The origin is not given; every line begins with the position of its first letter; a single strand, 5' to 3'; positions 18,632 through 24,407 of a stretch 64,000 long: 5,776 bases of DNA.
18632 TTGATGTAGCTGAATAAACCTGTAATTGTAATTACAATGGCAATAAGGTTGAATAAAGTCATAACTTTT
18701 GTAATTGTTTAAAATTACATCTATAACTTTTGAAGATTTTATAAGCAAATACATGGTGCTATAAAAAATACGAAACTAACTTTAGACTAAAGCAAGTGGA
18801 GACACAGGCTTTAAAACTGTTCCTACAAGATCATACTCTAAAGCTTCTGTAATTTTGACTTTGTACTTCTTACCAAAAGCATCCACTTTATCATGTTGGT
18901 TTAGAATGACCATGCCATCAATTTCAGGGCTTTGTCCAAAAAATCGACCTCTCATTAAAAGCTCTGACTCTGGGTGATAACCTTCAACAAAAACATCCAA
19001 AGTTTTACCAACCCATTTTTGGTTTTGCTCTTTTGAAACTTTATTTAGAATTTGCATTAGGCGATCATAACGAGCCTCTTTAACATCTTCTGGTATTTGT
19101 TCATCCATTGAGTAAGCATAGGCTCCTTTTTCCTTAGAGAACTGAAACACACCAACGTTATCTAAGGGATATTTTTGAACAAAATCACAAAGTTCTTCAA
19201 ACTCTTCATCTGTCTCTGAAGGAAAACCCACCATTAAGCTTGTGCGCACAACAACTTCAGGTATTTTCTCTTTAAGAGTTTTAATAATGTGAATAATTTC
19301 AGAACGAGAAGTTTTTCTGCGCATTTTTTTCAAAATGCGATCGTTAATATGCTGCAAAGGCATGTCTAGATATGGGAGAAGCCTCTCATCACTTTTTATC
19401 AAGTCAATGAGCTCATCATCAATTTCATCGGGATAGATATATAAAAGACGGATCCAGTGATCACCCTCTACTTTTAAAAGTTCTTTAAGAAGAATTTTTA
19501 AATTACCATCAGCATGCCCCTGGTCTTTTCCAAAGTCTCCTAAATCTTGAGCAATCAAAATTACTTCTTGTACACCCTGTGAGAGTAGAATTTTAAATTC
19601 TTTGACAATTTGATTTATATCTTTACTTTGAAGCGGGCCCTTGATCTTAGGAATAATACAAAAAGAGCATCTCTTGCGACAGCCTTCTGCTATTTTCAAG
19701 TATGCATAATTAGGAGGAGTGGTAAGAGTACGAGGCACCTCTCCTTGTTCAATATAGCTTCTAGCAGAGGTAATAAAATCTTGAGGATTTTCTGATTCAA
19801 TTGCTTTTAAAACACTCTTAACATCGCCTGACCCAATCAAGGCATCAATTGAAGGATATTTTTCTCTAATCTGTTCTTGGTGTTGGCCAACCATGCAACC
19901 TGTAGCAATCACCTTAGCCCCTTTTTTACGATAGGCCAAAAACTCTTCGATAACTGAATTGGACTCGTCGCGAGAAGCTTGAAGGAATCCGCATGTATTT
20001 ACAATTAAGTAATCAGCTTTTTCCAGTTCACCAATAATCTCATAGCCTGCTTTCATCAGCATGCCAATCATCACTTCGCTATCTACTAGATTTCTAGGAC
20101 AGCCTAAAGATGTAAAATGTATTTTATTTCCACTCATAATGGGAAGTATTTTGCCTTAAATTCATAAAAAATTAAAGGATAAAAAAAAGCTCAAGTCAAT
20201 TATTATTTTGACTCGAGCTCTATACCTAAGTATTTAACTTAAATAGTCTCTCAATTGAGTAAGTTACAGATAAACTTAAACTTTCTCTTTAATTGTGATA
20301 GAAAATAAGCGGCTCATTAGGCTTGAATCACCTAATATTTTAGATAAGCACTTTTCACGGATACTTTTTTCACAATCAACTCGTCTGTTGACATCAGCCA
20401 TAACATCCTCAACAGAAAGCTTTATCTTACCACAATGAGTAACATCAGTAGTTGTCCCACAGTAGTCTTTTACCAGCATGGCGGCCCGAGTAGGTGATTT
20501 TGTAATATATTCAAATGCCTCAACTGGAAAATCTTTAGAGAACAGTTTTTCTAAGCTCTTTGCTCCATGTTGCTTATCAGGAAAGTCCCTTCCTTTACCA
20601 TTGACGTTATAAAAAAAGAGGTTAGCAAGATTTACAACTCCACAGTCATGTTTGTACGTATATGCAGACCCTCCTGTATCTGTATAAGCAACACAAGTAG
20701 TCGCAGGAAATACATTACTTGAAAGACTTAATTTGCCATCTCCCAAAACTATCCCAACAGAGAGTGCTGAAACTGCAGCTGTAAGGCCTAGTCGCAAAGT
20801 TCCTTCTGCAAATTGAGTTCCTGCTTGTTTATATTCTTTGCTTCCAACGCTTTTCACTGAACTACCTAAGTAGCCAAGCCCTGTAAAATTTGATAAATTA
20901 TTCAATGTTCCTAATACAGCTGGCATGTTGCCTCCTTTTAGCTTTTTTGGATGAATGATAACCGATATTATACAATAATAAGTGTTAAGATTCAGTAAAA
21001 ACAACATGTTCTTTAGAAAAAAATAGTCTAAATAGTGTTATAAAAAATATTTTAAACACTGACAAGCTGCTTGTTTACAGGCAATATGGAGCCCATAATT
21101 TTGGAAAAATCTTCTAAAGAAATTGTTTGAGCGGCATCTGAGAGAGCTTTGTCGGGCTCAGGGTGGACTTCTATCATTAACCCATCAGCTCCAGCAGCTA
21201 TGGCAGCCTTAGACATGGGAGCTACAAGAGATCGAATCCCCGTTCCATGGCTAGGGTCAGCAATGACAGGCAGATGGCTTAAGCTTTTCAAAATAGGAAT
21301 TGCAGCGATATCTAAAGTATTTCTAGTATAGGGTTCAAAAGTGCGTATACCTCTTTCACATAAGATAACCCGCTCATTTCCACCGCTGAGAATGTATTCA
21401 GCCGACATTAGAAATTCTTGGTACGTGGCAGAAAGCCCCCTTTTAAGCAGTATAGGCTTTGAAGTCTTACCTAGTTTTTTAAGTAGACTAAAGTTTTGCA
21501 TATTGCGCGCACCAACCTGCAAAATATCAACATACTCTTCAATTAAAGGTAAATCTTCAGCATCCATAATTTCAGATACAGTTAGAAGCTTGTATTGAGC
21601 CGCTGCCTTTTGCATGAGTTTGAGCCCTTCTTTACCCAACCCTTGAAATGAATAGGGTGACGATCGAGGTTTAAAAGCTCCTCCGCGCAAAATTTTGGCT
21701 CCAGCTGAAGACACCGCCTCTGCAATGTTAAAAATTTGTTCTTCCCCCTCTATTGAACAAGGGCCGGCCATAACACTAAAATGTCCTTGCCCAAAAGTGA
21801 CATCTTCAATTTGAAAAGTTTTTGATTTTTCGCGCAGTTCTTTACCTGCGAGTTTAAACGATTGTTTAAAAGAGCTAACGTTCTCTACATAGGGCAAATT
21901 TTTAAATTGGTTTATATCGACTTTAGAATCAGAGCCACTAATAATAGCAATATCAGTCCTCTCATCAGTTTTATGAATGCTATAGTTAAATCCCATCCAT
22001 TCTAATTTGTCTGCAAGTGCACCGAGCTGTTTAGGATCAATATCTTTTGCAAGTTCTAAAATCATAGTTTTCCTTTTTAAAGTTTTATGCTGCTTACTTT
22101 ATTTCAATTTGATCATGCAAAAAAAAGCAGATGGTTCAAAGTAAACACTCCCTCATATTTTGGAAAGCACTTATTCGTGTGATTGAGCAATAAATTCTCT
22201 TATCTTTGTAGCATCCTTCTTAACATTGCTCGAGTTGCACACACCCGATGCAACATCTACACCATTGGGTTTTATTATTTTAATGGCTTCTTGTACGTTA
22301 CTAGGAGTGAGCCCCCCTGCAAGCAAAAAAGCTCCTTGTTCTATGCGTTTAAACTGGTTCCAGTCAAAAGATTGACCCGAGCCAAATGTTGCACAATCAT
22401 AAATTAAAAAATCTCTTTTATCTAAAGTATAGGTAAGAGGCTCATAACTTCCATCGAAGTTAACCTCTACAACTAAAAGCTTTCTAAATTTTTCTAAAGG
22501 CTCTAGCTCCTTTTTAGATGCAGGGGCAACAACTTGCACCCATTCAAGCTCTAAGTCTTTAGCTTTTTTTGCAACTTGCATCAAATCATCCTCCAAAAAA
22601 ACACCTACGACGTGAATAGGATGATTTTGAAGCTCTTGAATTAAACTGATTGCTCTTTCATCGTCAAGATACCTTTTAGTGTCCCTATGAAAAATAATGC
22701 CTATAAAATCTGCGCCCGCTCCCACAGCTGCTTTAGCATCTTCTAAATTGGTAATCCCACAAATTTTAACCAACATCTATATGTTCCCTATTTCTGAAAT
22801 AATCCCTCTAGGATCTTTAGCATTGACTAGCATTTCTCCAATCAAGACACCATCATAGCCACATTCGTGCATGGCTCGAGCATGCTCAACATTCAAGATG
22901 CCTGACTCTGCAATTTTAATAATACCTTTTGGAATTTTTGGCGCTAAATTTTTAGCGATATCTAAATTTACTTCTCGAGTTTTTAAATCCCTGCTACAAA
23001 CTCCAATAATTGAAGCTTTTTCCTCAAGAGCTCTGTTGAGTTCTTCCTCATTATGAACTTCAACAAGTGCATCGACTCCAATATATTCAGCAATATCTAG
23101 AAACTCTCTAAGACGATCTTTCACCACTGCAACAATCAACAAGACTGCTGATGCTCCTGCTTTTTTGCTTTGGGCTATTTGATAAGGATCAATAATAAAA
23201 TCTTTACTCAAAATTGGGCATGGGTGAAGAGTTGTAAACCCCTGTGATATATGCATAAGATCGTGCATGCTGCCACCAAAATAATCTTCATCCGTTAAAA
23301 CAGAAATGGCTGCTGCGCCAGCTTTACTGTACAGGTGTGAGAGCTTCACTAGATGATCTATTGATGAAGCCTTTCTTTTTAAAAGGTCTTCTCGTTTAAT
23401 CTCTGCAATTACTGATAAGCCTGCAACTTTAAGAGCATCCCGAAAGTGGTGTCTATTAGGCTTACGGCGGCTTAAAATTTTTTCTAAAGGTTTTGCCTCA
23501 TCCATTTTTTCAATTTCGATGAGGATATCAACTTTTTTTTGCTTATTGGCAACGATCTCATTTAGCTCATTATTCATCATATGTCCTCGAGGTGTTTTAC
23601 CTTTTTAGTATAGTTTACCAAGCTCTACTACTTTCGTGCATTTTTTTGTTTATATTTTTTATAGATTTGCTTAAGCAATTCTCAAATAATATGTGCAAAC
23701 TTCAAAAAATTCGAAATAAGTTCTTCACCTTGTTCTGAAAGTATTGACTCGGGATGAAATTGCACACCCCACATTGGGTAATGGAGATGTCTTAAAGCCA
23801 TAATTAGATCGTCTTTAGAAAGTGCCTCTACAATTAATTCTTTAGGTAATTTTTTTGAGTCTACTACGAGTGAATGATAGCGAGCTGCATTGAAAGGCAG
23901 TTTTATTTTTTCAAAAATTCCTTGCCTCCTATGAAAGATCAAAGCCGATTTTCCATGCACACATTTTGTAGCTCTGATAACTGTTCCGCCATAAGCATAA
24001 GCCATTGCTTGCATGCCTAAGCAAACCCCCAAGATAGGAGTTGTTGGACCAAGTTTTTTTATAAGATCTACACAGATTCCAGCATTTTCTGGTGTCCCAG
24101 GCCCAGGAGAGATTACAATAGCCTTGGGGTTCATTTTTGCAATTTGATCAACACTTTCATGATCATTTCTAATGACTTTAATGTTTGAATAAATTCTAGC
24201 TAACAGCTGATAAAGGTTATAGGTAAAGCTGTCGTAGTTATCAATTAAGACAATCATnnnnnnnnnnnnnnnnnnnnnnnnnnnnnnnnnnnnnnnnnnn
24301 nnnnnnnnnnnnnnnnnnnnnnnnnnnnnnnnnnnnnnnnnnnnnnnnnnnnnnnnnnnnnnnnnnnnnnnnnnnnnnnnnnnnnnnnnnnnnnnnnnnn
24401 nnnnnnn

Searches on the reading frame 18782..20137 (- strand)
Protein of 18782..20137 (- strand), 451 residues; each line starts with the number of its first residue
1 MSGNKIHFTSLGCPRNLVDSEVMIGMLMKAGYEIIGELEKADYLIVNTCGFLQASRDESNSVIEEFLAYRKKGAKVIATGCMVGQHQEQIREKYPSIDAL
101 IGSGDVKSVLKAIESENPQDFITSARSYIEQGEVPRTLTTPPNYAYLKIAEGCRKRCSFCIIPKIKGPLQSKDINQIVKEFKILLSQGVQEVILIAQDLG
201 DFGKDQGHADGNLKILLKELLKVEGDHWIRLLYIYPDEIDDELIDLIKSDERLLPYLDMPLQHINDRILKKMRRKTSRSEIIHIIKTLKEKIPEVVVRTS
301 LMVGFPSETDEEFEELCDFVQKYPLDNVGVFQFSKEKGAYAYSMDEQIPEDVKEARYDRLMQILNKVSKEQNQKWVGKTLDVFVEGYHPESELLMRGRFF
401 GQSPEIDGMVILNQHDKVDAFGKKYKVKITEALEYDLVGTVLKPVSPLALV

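Call 5: search_protein_families(library=ncbifam, proteins=[window:18782-20137:-], max_evalue=1e-10)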
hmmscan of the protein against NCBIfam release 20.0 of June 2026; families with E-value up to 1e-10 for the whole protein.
window:18782-20137:- (451 aa): 9 families
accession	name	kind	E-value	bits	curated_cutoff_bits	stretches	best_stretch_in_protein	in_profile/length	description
TIGR01125.1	TIGR01125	equivalog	9.4e-164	545.6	356.95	1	5-439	1-432/432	30S ribosomal protein S12 methylthiotransferase RimO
TIGR00089.1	TIGR00089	subfamily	1.9e-128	428.9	251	1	5-439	1-429/429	MiaB/RimO family radical SAM methylthiotransferase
TIGR01579.1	MiaB-like-C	equivalog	1.1e-86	291.8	357.05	1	9-395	2-390/416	tRNA (N(6)-L-threonylcarbamoyladenosine(37)-C(2))-methylthiotransferase MtaB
TIGR01574.1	miaB-methiolase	equivalog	5.7e-85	285.9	355.3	1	5-441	1-436/437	tRNA (N6-isopentenyl adenosine(37)-C2)-methylthiotransferase MiaB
TIGR01578.1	MiaB-like-B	hypoth_equivalog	1e-69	235.3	314.7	1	5-439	1-418/421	tRNA (N(6)-L-threonylcarbamoyladenosine(37)-C(2))-methylthiotransferase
NF010916.0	PRK14336.1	equivalog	3.9e-52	177.4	606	1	6-441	4-412/418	tRNA (N6-isopentenyl adenosine(37)-C2)-methylthiotransferase MiaB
TIGR04014.1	B12_SAM_MJ_0865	equivalog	8.8e-21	74.2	360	1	145-330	161-343/434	methyl-coenzyme M reductase glutamine C-methyltransferase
TIGR04479.1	bcpD_PhpK_rSAM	subfamily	3.8e-14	51.9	600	1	144-322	241-408/504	PhpK family radical SAM P-methyltransferase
TIGR04013.1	B12_SAM_MJ_1487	hypoth_equivalog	5.7e-12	45.2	251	1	99-322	95-332/382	TIGR04013 family B12-binding domain/radical SAM domain-containing protein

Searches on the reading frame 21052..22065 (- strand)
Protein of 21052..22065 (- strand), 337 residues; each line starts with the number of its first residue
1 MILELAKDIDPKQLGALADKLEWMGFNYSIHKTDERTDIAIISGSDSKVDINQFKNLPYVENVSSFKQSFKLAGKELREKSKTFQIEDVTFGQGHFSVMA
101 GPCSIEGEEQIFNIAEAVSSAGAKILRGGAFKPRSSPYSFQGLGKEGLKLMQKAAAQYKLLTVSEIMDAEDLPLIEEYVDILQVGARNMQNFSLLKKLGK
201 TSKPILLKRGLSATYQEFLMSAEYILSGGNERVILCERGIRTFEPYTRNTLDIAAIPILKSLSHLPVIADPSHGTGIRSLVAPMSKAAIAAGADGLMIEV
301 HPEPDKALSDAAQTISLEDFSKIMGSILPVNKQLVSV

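Call 5: search_protein_families(library=ncbifam, proteins=[window:21052-22065:-], max_evalue=1e-10)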
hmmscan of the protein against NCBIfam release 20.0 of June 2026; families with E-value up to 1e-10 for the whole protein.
window:21052-22065:- (337 aa): 8 families
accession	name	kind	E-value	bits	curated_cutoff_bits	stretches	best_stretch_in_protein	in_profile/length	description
NF006421.0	PRK08673.1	subfamily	4.4e-138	460.1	335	1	1-332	1-331/338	3-deoxy-7-phosphoheptulonate synthase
TIGR01361.1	DAHP_synth_Bsub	equivalog_domain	8.2e-118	392.5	267.75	1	72-326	2-256/260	3-deoxy-7-phosphoheptulonate synthase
NF009239.0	PRK12595.1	equivalog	3.3e-112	375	279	1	72-333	95-356/360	bifunctional 3-deoxy-7-phosphoheptulonate synthase/chorismate mutase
NF009933.0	PRK13396.1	subfamily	1.1e-107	360.1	486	1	19-332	19-339/352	3-deoxy-7-phosphoheptulonate synthase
NF041229.1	BagF_FevY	exception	5.6e-90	301.9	700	1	14-323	10-318/340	phospho-2-dehydro-3-deoxyheptonate aldolase BagF/FevY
NF003543.0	PRK05198.1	equivalog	3.4e-35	121.4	242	1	82-331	3-268/273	3-deoxy-8-phosphooctulonate synthase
TIGR01362.1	KDO8P_synth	equivalog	1.3e-34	119.5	314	1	96-330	3-252/258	3-deoxy-8-phosphooctulonate synthase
NF009109.0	PRK12457.1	equivalog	7e-19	68.2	457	1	134-326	61-264/281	3-deoxy-8-phosphooctulonate synthase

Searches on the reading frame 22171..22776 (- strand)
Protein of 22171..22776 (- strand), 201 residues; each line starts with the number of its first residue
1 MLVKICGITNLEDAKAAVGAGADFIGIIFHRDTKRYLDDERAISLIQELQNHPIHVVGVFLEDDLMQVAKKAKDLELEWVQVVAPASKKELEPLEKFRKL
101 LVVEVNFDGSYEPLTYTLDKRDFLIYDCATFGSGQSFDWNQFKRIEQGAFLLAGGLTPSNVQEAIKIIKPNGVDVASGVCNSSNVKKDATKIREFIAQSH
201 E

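Call 5: search_protein_families(library=ncbifam, proteins=[window:22171-22776:-], max_evalue=1e-10)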
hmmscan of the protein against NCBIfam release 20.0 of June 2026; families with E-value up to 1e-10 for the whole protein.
window:22171-22776:- (201 aa): 13 families
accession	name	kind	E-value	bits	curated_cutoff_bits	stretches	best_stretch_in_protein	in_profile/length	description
NF002298.0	PRK01222.1-4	equivalog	2.9e-40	138.2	215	1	1-199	3-202/209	phosphoribosylanthranilate isomerase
NF002303.0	PRK01222.2-3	equivalog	4.9e-38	130.7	224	1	1-198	1-199/208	phosphoribosylanthranilate isomerase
NF002300.0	PRK01222.1-7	equivalog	7e-35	120.5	212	1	1-198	2-190/195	phosphoribosylanthranilate isomerase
NF006945.0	PRK09427.1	equivalog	4.8e-34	117.7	380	1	4-198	263-457/461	bifunctional indole-3-glycerol-phosphate synthase TrpC/phosphoribosylanthranilate isomerase TrpF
NF002295.0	PRK01222.1-1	equivalog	1.8e-28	99.5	216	1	2-198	4-209/219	phosphoribosylanthranilate isomerase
NF002302.0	PRK01222.2-2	equivalog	8e-26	91.5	172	1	1-197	1-184/193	phosphoribosylanthranilate isomerase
NF002299.0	PRK01222.1-6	equivalog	7.2e-25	87.6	231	1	3-197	20-223/231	phosphoribosylanthranilate isomerase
NF002297.0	PRK01222.1-3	equivalog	1.2e-24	86.9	259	1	1-201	1-201/204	phosphoribosylanthranilate isomerase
NF010376.0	PRK13803.1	equivalog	9.3e-24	84.2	819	1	2-198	6-204/600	bifunctional phosphoribosylanthranilate isomerase/tryptophan synthase subunit beta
NF002304.0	PRK01222.2-4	equivalog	1.7e-23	83.2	181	1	1-198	1-202/208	phosphoribosylanthranilate isomerase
NF002301.0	PRK01222.2-1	equivalog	4.5e-22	78.6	232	1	2-194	4-204/217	phosphoribosylanthranilate isomerase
NF002296.0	PRK01222.1-2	equivalog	1.6e-18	67.4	270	1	129-197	143-210/221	phosphoribosylanthranilate isomerase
NF010563.0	PRK13958.1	equivalog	1.9e-17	63.5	234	1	1-196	1-200/210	phosphoribosylanthranilate isomerase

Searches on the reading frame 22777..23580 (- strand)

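Call 5: search_protein_families(library=ncbifam, proteins=[window:22777-23580:-], max_evalue=1e-10)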
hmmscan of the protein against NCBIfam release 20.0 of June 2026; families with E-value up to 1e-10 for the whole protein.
window:22777-23580:- (267 aa): 14 families
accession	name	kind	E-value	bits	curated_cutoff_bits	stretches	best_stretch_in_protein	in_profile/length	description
NF001377.0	PRK00278.2-4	equivalog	2.6e-68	230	260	1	6-263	4-254/259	indole-3-glycerol phosphate synthase TrpC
NF001369.0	PRK00278.1-1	equivalog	2.2e-59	200.8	329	1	31-264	25-257/271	indole-3-glycerol phosphate synthase TrpC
NF001376.0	PRK00278.2-3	equivalog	7.5e-58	195.9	284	1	23-263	12-250/255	indole-3-glycerol phosphate synthase TrpC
NF001371.0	PRK00278.1-3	equivalog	1.4e-56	191.8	307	1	6-262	5-249/255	indole-3-glycerol phosphate synthase TrpC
NF006945.0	PRK09427.1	equivalog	5e-52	177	380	1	2-256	6-249/461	bifunctional indole-3-glycerol-phosphate synthase TrpC/phosphoribosylanthranilate isomerase TrpF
NF001373.0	PRK00278.1-6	equivalog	1.5e-51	175.1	317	1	3-259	2-255/263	indole-3-glycerol phosphate synthase TrpC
NF001372.0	PRK00278.1-4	subfamily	7.1e-50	169.7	370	1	3-262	29-289/295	indole-3-glycerol phosphate synthase TrpC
NF001370.0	PRK00278.1-2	equivalog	2.2e-49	168.1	348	1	2-256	1-252/266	indole-3-glycerol phosphate synthase TrpC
NF010562.0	PRK13957.1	equivalog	6.3e-48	163.1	414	1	2-256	6-243/252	indole-3-glycerol-phosphate synthase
NF001378.0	PRK00278.2-5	equivalog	8.9e-46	156.2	360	1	15-261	10-255/263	indole-3-glycerol phosphate synthase TrpC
NF001375.0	PRK00278.2-2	equivalog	6.2e-45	153.6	360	1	37-261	20-244/255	indole-3-glycerol phosphate synthase TrpC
NF041303.1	Indglycph_syn_Halo_TrpC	equivalog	4e-41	141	380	1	54-254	46-239/250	indole-3-glycerol phosphate synthase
NF001374.0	PRK00278.2-1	equivalog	3.5e-40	137.9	258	1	56-254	47-240/249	indole-3-glycerol phosphate synthase TrpC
NF010375.0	PRK13802.1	equivalog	9.2e-40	136.4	1386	1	51-260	46-252/695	bifunctional indole-3-glycerol phosphate synthase/tryptophan synthase subunit beta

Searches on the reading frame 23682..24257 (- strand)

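Call 5: search_protein_families(library=ncbifam, proteins=[window:23682-24257:-], max_evalue=1e-10)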
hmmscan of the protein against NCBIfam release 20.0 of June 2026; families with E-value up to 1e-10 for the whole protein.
window:23682-24257:- (191 aa): 19 families
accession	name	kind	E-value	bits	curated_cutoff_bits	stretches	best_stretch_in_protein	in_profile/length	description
NF011201.0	PRK14607.1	equivalog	3.3e-81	273.6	670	1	1-188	1-189/534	bifunctional anthranilate synthase component II/anthranilate phosphoribosyltransferase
NF005946.0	PRK08007.1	equivalog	5e-67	225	332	1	1-186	1-186/187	aminodeoxychorismate synthase component 2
NF005799.0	PRK07649.1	equivalog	5.1e-65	218.7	327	1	1-186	1-186/195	aminodeoxychorismate/anthranilate synthase component II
TIGR00566.1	trpG_papA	subfamily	2.8e-64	216.4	121.05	1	1-186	1-191/192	glutamine amidotransferase of anthranilate synthase or aminodeoxychorismate synthase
NF005271.0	PRK06774.1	equivalog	4.1e-64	215.5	340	1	1-186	1-190/191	aminodeoxychorismate synthase component II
NF005849.0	PRK07765.1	equivalog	9.8e-64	214.6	308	1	2-187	3-191/219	aminodeoxychorismate/anthranilate synthase component II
NF006462.0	PRK08857.1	equivalog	2.3e-60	203.5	345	1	1-186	1-191/193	aminodeoxychorismate/anthranilate synthase component II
NF041322.1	Anth_synII_Halo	equivalog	6.3e-57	192.3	320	1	4-186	1-188/190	anthranilate synthase component II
NF010081.0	PRK13566.1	equivalog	4.4e-46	157.4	645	1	2-186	531-718/729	anthranilate synthase component I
NF005367.0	PRK06895.1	equivalog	1.3e-42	145.9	265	1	2-187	4-188/190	anthranilate synthase component II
NF007073.0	PRK09522.1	equivalog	4.2e-42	144.8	738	1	2-188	4-190/531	bifunctional anthranilate synthase glutamate amidotransferase component TrpG/anthranilate phosphoribosyltransferase TrpD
TIGR01815.1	TrpE-clade3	equivalog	1.6e-40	138.8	739.15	1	2-179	519-696/717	anthranilate synthase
TIGR01823.1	PabB-fungal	equivalog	2.6e-40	138.4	442.55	1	2-190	8-206/742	aminodeoxychorismate synthase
NF004169.0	PRK05637.1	equivalog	3.7e-32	111.6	332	1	2-182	5-200/210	anthranilate synthase component II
NF001975.0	PRK00758.1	equivalog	5.7e-31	107.6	198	1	1-188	3-182/185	GMP synthase subunit A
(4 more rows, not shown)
